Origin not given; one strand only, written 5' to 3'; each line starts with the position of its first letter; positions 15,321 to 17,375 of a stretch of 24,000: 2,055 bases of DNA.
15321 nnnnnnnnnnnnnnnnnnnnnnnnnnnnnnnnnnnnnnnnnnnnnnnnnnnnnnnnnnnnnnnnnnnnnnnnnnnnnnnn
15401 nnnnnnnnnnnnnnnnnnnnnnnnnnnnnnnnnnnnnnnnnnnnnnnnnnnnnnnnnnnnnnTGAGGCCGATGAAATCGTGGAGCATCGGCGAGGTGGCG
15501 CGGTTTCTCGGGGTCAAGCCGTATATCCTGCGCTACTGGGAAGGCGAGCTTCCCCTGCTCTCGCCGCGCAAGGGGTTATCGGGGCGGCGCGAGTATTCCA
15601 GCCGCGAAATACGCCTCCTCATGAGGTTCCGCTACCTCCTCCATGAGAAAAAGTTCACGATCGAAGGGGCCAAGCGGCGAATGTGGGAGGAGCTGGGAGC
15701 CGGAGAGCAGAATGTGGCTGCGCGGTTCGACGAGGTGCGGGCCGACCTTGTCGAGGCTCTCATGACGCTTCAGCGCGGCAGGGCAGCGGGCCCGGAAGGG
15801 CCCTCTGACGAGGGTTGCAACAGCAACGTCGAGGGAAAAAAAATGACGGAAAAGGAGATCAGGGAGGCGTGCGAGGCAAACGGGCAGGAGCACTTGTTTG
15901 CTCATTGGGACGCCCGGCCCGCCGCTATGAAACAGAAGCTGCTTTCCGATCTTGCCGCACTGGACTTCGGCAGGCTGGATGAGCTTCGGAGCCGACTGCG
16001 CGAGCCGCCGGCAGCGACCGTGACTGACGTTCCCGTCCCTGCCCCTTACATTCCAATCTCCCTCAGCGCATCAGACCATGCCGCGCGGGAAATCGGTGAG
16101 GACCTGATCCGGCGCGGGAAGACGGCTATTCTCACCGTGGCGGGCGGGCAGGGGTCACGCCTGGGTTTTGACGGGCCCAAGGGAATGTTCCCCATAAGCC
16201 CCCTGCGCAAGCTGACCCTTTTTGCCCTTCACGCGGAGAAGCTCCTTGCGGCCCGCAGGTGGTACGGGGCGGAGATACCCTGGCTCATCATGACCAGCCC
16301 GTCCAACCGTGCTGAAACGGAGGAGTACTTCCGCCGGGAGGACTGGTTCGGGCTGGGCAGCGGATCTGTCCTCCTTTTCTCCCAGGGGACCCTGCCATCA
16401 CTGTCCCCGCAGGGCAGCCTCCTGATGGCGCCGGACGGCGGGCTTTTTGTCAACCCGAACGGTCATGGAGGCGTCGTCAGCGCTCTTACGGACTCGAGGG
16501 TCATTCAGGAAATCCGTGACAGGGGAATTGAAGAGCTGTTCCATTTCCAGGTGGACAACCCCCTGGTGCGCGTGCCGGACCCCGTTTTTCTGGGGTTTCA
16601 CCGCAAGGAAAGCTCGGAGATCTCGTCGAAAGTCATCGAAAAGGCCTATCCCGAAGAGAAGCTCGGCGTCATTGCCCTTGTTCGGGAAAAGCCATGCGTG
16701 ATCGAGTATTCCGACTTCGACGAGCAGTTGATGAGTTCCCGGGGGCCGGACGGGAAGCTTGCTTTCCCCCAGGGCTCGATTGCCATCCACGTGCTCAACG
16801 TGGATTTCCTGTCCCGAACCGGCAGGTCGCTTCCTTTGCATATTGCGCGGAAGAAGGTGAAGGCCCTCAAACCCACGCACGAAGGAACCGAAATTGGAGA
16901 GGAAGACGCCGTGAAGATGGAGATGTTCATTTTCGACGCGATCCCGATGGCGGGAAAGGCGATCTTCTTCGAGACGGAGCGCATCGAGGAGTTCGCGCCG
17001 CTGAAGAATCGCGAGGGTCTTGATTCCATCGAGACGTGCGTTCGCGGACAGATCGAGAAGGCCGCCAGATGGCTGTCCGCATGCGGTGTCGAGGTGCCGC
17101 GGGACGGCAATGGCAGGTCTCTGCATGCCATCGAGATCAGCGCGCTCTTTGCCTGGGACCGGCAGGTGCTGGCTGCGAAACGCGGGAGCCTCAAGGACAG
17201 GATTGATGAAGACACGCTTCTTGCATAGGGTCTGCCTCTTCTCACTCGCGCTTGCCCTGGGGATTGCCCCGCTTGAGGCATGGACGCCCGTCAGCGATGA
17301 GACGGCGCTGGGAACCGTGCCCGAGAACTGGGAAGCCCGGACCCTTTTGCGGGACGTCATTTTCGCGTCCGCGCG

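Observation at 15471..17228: MerR HTH fused in frame to a UDP-sugar pyrophosphorylase, with an A8 slippery tract exactly at the junction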

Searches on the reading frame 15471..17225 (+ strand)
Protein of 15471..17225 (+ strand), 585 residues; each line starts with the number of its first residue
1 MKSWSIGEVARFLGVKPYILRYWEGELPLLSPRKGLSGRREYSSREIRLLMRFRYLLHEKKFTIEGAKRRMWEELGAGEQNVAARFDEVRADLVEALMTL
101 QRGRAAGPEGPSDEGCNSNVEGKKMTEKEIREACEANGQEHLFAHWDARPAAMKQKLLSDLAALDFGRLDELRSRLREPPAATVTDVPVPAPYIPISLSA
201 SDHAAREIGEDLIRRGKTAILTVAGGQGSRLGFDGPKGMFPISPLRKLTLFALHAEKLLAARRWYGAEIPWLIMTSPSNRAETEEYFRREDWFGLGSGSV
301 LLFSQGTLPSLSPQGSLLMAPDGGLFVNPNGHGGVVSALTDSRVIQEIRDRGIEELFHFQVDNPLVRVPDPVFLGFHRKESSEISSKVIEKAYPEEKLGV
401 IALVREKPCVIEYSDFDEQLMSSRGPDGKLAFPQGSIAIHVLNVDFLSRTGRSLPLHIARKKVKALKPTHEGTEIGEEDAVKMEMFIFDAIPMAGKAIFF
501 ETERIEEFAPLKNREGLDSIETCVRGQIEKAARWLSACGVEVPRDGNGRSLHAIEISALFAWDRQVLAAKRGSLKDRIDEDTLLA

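Call 3: search_protein_families(library=pfam, proteins=[window:15471-17225:+], max_evalue=0.01)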
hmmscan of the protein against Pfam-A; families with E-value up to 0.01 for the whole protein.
window:15471-17225:+ (585 aa): 3 families
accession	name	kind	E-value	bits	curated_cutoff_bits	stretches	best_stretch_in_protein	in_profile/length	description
PF01704.24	UDPGP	-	8.4e-31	107.5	22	1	216-515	52-339/413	UTP--glucose-1-phosphate uridylyltransferase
PF13411.12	MerR_1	-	6e-13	49.1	21.6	1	5-71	2-66/69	MerR HTH family regulatory protein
PF00376.29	MerR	-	7.4e-08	32.5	28.2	1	5-42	1-38/38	MerR family regulatory protein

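Call 4: search_protein_families(library=ncbifam, proteins=[window:15471-17225:+], max_evalue=0.01)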
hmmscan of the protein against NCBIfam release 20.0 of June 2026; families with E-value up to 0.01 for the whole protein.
window:15471-17225:+ (585 aa): 4 families
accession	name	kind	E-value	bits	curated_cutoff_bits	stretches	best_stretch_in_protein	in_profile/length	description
NF052513.1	TransRegCarH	equivalog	8e-05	22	400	1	4-112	7-116/274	HTH-type transcriptional repressor CarH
NF047375.1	HeatShock_HspR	equivalog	0.00015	21.7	105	1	4-71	4-70/92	heat shock protein transcriptional repressor HspR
NF010752.0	PRK14155.1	equivalog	0.0026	17.2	194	1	88-141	64-117/208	nucleotide exchange factor GrpE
TIGR03453.1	partition_RepA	equivalog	0.0076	15.1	348.45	0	1-52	31-82/387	plasmid partitioning protein RepA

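Call 5: find_homologous_proteins(query=window:15471-17225:+, max_evalue=0.00001)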
Query window:15471-17225:+ (585 aa): 7384 proteins with E <= 0.00001 among 8000 candidates; the best 120 are listed.
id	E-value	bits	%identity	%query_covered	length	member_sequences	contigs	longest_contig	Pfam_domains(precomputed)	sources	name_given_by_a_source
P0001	0.0e+0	1321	100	100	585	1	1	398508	PF01704.25,PF00376.30,PF13411.13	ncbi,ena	-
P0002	0.0e+0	1144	86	100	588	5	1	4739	PF01704.25,PF00376.30,PF13411.13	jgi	jgi:UDP-N-acetylglucosamine/UDP-N-acetylgalactosamine diphosphorylase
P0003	0.0e+0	1072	81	100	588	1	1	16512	PF01704.25,PF00376.30,PF13411.13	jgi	jgi:UDP-N-acetylglucosamine/UDP-N-acetylgalactosamine diphosphorylase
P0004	0.0e+0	1061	80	100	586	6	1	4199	PF01704.25,PF00376.30,PF13411.13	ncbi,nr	ncbi:MAG TPA: UTP--glucose-1-phosphate uridylyltransferase [Spirochaetia bacterium]|nr:UTP--glucose-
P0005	0.0e+0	1049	80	100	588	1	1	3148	PF01704.25,PF00376.30,PF13411.13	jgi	-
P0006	0.0e+0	1042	79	99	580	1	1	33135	PF01704.25,PF00376.30,PF13411.13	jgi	jgi:UDP-N-acetylglucosamine/UDP-N-acetylgalactosamine diphosphorylase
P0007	0.0e+0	1036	75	100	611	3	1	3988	PF01704.25,PF00376.30,PF13411.13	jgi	jgi:UDP-N-acetylglucosamine/UDP-N-acetylgalactosamine diphosphorylase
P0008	0.0e+0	1032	77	100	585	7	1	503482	PF01704.25,PF00376.30,PF13411.13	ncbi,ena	-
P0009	0.0e+0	1030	78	100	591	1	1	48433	PF01704.25,PF00376.30,PF13411.13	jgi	jgi:UDP-N-acetylglucosamine/UDP-N-acetylgalactosamine diphosphorylase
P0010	0.0e+0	1021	76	100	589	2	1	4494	PF01704.25,PF00376.30,PF13411.13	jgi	-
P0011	0.0e+0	1012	77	100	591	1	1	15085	PF01704.25,PF00376.30,PF13411.13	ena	-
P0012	7.8e-290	981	74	100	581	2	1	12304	PF01704.25,PF00376.30,PF13411.13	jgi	jgi:UDP-N-acetylglucosamine/UDP-N-acetylgalactosamine diphosphorylase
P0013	1.9e-268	910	70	100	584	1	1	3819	PF01704.25,PF00376.30,PF13411.13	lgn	-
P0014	2.0e-266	904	69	100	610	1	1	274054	PF01704.25,PF00376.30,PF13411.13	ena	-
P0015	5.3e-253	859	83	79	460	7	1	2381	PF01704.25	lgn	-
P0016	1.1e-251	855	66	100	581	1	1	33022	PF01704.25,PF00376.30,PF13411.13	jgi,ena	-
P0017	7.4e-251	852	65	100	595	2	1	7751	PF01704.25,PF00376.30,PF13411.13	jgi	jgi:UDP-N-acetylglucosamine/UDP-N-acetylgalactosamine diphosphorylase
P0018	8.5e-250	849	64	100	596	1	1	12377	PF01704.25,PF00376.30,PF13411.13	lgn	-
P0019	1.5e-249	848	65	100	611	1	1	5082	PF01704.25,PF00376.30,PF13411.13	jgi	jgi:UDP-N-acetylglucosamine/UDP-N-acetylgalactosamine diphosphorylase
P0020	2.1e-249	847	65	100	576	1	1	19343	PF01704.25,PF00376.30,PF13411.13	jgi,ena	-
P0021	2.1e-249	847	64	100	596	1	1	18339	PF01704.25,PF00376.30,PF13411.13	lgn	-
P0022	3.8e-249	847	66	100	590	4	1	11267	PF01704.25,PF00376.30,PF13411.13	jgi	jgi:UDP-N-acetylglucosamine/UDP-N-acetylgalactosamine diphosphorylase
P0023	5.9e-249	846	65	100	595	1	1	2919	PF01704.25,PF00376.30,PF13411.13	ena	-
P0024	7.2e-249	846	64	100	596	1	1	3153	PF01704.25,PF00376.30,PF13411.13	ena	-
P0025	7.9e-249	845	64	100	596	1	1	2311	PF01704.25,PF00376.30,PF13411.13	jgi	-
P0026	1.9e-248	844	63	100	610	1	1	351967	PF01704.25,PF00376.30,PF13411.13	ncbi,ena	-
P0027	2.3e-248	844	65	100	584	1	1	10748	PF01704.25,PF00376.30,PF13411.13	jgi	jgi:UDP-N-acetylglucosamine/UDP-N-acetylgalactosamine diphosphorylase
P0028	3.9e-248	843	64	100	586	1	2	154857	PF01704.25,PF00376.30,PF13411.13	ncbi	-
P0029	5.2e-248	843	65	100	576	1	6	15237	PF01704.25,PF00376.30,PF13411.13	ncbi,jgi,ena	ncbi:MAG: UTP--glucose-1-phosphate uridylyltransferase [Spirochaetia bacterium]|jgi:UDP-N-acetylgluc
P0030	7.4e-248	842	65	100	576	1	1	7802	PF01704.25,PF00376.30,PF13411.13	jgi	-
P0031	9.1e-248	842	65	100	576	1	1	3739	PF01704.25,PF00376.30,PF13411.13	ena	-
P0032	1.3e-247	841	80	79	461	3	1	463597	PF01704.25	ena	-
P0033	1.6e-247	841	65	100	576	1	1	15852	PF01704.25,PF00376.30,PF13411.13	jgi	jgi:UDP-N-acetylglucosamine/UDP-N-acetylgalactosamine diphosphorylase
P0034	2.0e-247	841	64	100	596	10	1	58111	PF01704.25,PF00376.30,PF13411.13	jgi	-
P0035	2.0e-247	841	64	100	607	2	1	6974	PF01704.25,PF00376.30,PF13411.13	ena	-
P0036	4.0e-247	840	63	100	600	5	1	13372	PF01704.25,PF00376.30,PF13411.13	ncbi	-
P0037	5.0e-247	839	65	100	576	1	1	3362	PF01704.25,PF00376.30,PF13411.13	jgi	-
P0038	5.7e-247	839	65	100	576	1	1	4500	PF01704.25,PF00376.30,PF13411.13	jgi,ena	-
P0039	6.2e-247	839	63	100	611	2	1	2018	PF01704.25,PF00376.30,PF13411.13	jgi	jgi:UDP-N-acetylglucosamine/UDP-N-acetylgalactosamine diphosphorylase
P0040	8.6e-247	839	65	100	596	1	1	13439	PF01704.25,PF00376.30,PF13411.13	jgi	jgi:UDP-N-acetylglucosamine/UDP-N-acetylgalactosamine diphosphorylase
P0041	2.3e-246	837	65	100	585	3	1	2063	PF01704.25,PF00376.30,PF13411.13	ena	-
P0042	6.2e-246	836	64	100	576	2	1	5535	PF01704.25,PF00376.30,PF13411.13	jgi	jgi:UDP-N-acetylglucosamine/UDP-N-acetylgalactosamine diphosphorylase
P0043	1.8e-245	834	64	100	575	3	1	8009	PF01704.25,PF00376.30,PF13411.13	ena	-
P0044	2.5e-245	834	64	100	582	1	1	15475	PF01704.25,PF00376.30,PF13411.13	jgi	jgi:UDP-N-acetylglucosamine/UDP-N-acetylgalactosamine diphosphorylase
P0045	1.4e-244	831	64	100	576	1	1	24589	PF01704.25,PF00376.30,PF13411.13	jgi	jgi:UDP-N-acetylglucosamine/UDP-N-acetylgalactosamine diphosphorylase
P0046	2.1e-244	831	63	100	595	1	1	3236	PF01704.25,PF00376.30,PF13411.13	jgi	jgi:UDP-N-acetylglucosamine/UDP-N-acetylgalactosamine diphosphorylase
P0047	5.2e-244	830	64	100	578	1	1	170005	PF01704.25,PF00376.30,PF13411.13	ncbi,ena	-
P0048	9.6e-244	829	64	100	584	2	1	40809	PF01704.25,PF00376.30,PF13411.13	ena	-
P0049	1.1e-243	829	63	100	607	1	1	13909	PF01704.25,PF00376.30,PF13411.13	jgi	jgi:UDP-N-acetylglucosamine/UDP-N-acetylgalactosamine diphosphorylase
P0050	2.9e-243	827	60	100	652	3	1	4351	PF01704.25,PF00376.30,PF13411.13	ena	-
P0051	9.5e-243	825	61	100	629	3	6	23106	PF01704.25,PF00376.30,PF13411.13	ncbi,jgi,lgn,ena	-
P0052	2.4e-242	824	64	100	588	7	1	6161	PF01704.25,PF00376.30,PF13411.13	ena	-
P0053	2.7e-242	824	64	100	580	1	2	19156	PF01704.25,PF00376.30,PF13411.13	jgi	jgi:UDP-N-acetylglucosamine/UDP-N-acetylgalactosamine diphosphorylase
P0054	3.6e-242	823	63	100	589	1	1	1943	PF01704.25,PF00376.30,PF13411.13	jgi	jgi:UDP-N-acetylglucosamine/UDP-N-acetylgalactosamine diphosphorylase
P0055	5.5e-242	823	60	100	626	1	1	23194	PF01704.25,PF00376.30,PF13411.13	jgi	jgi:UDP-N-acetylglucosamine/UDP-N-acetylgalactosamine diphosphorylase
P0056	5.9e-242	823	61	100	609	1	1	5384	PF01704.25,PF00376.30,PF13411.13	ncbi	ncbi:MAG TPA: UTP--glucose-1-phosphate uridylyltransferase [Spirochaetia bacterium]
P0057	9.0e-242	822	64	100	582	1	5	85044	PF01704.25,PF00376.30,PF13411.13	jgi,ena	jgi:UDP-N-acetylglucosamine/UDP-N-acetylgalactosamine diphosphorylase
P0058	1.6e-241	821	63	100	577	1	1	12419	PF01704.25,PF00376.30,PF13411.13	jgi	jgi:UDP-N-acetylglucosamine/UDP-N-acetylgalactosamine diphosphorylase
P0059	1.8e-241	821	63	100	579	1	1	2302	PF01704.25,PF00376.30,PF13411.13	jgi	-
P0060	2.6e-241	821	62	100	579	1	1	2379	PF01704.25,PF00376.30,PF13411.13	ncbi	-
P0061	2.8e-241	821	63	100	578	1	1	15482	PF01704.25,PF00376.30,PF13411.13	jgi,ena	-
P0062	4.3e-241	820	64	100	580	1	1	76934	PF01704.25,PF00376.30,PF13411.13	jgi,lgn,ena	-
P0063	5.1e-241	820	62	100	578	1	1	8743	PF01704.25,PF00376.30,PF13411.13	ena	-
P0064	5.7e-241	819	64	100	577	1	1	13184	PF01704.25,PF00376.30,PF13411.13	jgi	jgi:UDP-N-acetylglucosamine/UDP-N-acetylgalactosamine diphosphorylase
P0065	6.3e-241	819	63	100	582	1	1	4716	PF01704.25,PF00376.30,PF13411.13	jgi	jgi:UDP-N-acetylglucosamine/UDP-N-acetylgalactosamine diphosphorylase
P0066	7.3e-241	819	62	100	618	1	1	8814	PF01704.25,PF00376.30,PF13411.13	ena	-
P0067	2.0e-240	818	63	100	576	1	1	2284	PF01704.25,PF00376.30,PF13411.13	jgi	jgi:UDP-N-acetylglucosamine/UDP-N-acetylgalactosamine diphosphorylase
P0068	2.8e-240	817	62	100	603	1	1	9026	PF01704.25,PF00376.30,PF13411.13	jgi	jgi:UDP-N-acetylglucosamine/UDP-N-acetylgalactosamine diphosphorylase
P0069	4.8e-240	816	63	98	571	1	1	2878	PF01704.25,PF00376.30,PF13411.13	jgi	jgi:UDP-N-acetylglucosamine/UDP-N-acetylgalactosamine diphosphorylase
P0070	5.8e-240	816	63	100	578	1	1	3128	PF01704.25,PF00376.30,PF13411.13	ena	-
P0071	2.1e-239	814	63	100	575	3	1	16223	PF01704.25,PF00376.30,PF13411.13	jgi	jgi:UDP-N-acetylglucosamine/UDP-N-acetylgalactosamine diphosphorylase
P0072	1.1e-238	812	65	100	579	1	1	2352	PF01704.25,PF00376.30,PF13411.13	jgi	jgi:UDP-N-acetylglucosamine/UDP-N-acetylgalactosamine diphosphorylase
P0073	1.4e-238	812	64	100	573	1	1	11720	PF01704.25,PF00376.30,PF13411.13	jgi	jgi:UDP-N-acetylglucosamine/UDP-N-acetylgalactosamine diphosphorylase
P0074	4.5e-238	810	62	100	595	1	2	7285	PF01704.25,PF00376.30,PF13411.13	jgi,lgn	jgi:UDP-N-acetylglucosamine/UDP-N-acetylgalactosamine diphosphorylase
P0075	5.1e-238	810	63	100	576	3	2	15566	PF01704.25,PF00376.30,PF13411.13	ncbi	-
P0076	7.2e-237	806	64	100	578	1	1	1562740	PF01704.25,PF00376.30,PF13411.13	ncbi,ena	-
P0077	8.6e-237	806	62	100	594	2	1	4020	PF01704.25,PF00376.30,PF13411.13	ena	-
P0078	1.4e-236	805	64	100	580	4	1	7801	PF01704.25,PF00376.30,PF13411.13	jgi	-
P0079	3.6e-234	797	63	100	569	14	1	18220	PF01704.25,PF00376.30,PF13411.13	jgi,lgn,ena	jgi:UDP-N-acetylglucosamine/UDP-N-acetylgalactosamine diphosphorylase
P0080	4.4e-234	797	61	100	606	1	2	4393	PF01704.25,PF00376.30,PF13411.13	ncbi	-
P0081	1.1e-233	795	63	98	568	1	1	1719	PF01704.25,PF13411.13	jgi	jgi:UDP-N-acetylglucosamine/UDP-N-acetylgalactosamine diphosphorylase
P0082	2.3e-233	794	63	100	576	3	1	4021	PF01704.25,PF00376.30,PF13411.13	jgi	-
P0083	4.9e-233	793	62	100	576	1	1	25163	PF01704.25,PF00376.30,PF13411.13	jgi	jgi:UDP-N-acetylglucosamine/UDP-N-acetylgalactosamine diphosphorylase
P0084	3.4e-232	791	63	100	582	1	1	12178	PF01704.25,PF00376.30,PF13411.13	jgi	jgi:UDP-N-acetylglucosamine/UDP-N-acetylgalactosamine diphosphorylase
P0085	6.9e-232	790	63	100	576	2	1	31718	PF01704.25,PF00376.30,PF13411.13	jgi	jgi:UDP-N-acetylglucosamine/UDP-N-acetylgalactosamine diphosphorylase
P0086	1.2e-231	789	61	100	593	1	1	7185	PF01704.25,PF00376.30,PF13411.13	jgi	jgi:UDP-N-acetylglucosamine/UDP-N-acetylgalactosamine diphosphorylase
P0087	1.7e-230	785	61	100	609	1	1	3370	PF01704.25,PF00376.30,PF13411.13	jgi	jgi:UDP-N-acetylglucosamine/UDP-N-acetylgalactosamine diphosphorylase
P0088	3.7e-230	784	62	100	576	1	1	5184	PF01704.25,PF00376.30,PF13411.13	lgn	-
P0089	6.5e-230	783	63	100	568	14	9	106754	PF01704.25,PF00376.30,PF13411.13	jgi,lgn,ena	jgi:UDP-N-acetylglucosamine/UDP-N-acetylgalactosamine diphosphorylase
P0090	6.6e-229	780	59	100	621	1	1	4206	PF01704.25,PF00376.30,PF13411.13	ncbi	-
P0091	1.2e-228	779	73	81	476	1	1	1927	PF01704.25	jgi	-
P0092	1.7e-227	775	61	100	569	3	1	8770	PF01704.25,PF00376.30,PF13411.13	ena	-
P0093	1.7e-227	775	62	100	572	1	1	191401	PF01704.25,PF00376.30,PF13411.13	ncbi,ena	-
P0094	3.1e-223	761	60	100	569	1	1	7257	PF01704.25,PF00376.30,PF13411.13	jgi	jgi:UDP-N-acetylglucosamine/UDP-N-acetylgalactosamine diphosphorylase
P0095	3.6e-223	761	60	100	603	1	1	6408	PF01704.25,PF00376.30,PF13411.13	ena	-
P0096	4.9e-223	760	59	100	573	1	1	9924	PF01704.25,PF00376.30,PF13411.13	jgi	jgi:UDP-N-acetylglucosamine/UDP-N-acetylgalactosamine diphosphorylase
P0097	2.5e-221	755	59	100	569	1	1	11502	PF01704.25,PF00376.30,PF13411.13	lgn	-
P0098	1.8e-220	752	59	100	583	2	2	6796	PF01704.25,PF00376.30,PF13411.13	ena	-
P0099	3.4e-220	751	61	100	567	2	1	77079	PF01704.25,PF00376.30,PF13411.13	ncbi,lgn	-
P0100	1.2e-219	749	61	78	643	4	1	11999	PF01704.25,PF00376.30,PF13411.13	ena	-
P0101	3.5e-218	744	58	100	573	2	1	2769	PF01704.25,PF00376.30,PF13411.13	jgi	jgi:UDP-N-acetylglucosamine/UDP-N-acetylgalactosamine diphosphorylase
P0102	5.9e-218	744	61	100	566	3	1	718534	PF01704.25,PF00376.30,PF13411.13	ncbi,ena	-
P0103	7.0e-217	740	64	89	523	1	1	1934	PF01704.25,PF00376.30,PF13411.13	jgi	jgi:UDP-N-acetylglucosamine/UDP-N-acetylgalactosamine diphosphorylase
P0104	1.7e-216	739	60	100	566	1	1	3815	PF01704.25,PF00376.30,PF13411.13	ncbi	-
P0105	1.3e-215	736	60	100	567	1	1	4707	PF01704.25,PF00376.30,PF13411.13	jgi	jgi:UDP-N-acetylglucosamine/UDP-N-acetylgalactosamine diphosphorylase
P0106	3.2e-215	734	59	100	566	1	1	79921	PF01704.25,PF00376.30,PF13411.13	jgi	jgi:UDP-N-acetylglucosamine/UDP-N-acetylgalactosamine diphosphorylase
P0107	4.3e-215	734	60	100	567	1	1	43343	PF01704.25,PF00376.30,PF13411.13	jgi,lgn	jgi:UDP-N-acetylglucosamine/UDP-N-acetylgalactosamine diphosphorylase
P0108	2.1e-214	732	59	100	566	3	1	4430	PF01704.25,PF00376.30,PF13411.13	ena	-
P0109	6.3e-213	727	58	100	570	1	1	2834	PF01704.25,PF00376.30,PF13411.13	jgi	jgi:UDP-N-acetylglucosamine/UDP-N-acetylgalactosamine diphosphorylase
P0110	1.1e-211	723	58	100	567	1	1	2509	PF01704.25,PF00376.30,PF13411.13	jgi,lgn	jgi:UDP-N-acetylglucosamine/UDP-N-acetylgalactosamine diphosphorylase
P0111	2.0e-211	722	58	100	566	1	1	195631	PF01704.25,PF00376.30,PF13411.13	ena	-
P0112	4.5e-211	721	58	100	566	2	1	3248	PF01704.25,PF00376.30,PF13411.13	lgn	-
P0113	6.0e-211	720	58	100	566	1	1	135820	PF01704.25,PF00376.30,PF13411.13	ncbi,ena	-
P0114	1.4e-210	719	58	100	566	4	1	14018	PF01704.25,PF00376.30,PF13411.13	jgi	jgi:UDP-N-acetylglucosamine/UDP-N-acetylgalactosamine diphosphorylase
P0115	2.1e-210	719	58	100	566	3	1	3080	PF01704.25,PF00376.30,PF13411.13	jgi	jgi:UDP-N-acetylglucosamine/UDP-N-acetylgalactosamine diphosphorylase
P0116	2.9e-210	718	58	100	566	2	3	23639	PF01704.25,PF00376.30,PF13411.13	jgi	jgi:UDP-N-acetylglucosamine/UDP-N-acetylgalactosamine diphosphorylase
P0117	4.1e-210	718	58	100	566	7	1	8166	PF01704.25,PF00376.30,PF13411.13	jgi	jgi:UDP-N-acetylglucosamine/UDP-N-acetylgalactosamine diphosphorylase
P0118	4.8e-210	717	58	100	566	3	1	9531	PF01704.25,PF00376.30,PF13411.13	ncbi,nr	ncbi:MAG: UTP--glucose-1-phosphate uridylyltransferase [Spirochaetes bacterium]|nr:UTP--glucose-1-ph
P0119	3.2e-209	715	61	91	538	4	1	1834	PF01704.25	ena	-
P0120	4.3e-209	714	57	100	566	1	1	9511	PF01704.25,PF00376.30,PF13411.13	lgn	-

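Call 7: find_encoding_contigs(protein=P0032, flank=4000, max_places=3)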
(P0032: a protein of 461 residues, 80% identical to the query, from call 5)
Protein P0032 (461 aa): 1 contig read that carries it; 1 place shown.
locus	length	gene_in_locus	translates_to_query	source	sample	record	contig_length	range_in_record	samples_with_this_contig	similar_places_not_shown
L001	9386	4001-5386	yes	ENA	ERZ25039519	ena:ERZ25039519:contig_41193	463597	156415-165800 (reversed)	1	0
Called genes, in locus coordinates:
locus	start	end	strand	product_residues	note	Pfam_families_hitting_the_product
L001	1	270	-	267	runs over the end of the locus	PF10646:Germane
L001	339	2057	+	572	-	PF05524:PEP-utilisers_N, PF00391:PEP-utilizers, PF02896:PEP-utilizers_C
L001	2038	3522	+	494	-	PF00350:Dynamin_N (faint), PF01926:MMR_HSR1, PF02421:FeoB_N, PF04548:AIG1, PF00009:GTP_EFTU, PF01926:MMR_HSR1, PF02421:FeoB_N, PF14714:KH_dom-like, +1 more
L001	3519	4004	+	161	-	PF00376:MerR, PF13411:MerR_1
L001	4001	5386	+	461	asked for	PF01704:UDPGP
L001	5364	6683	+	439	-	-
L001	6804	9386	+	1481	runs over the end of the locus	-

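Call 8: find_encoding_contigs(protein=P0015, flank=4000, max_places=3)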
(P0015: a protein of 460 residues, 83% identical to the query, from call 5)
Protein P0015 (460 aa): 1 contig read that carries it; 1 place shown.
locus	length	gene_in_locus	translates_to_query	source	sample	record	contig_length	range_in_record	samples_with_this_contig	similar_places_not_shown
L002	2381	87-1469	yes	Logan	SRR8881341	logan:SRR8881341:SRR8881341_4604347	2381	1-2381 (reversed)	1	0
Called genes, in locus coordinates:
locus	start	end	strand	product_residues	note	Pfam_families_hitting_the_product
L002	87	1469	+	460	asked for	PF01704:UDPGP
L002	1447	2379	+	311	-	?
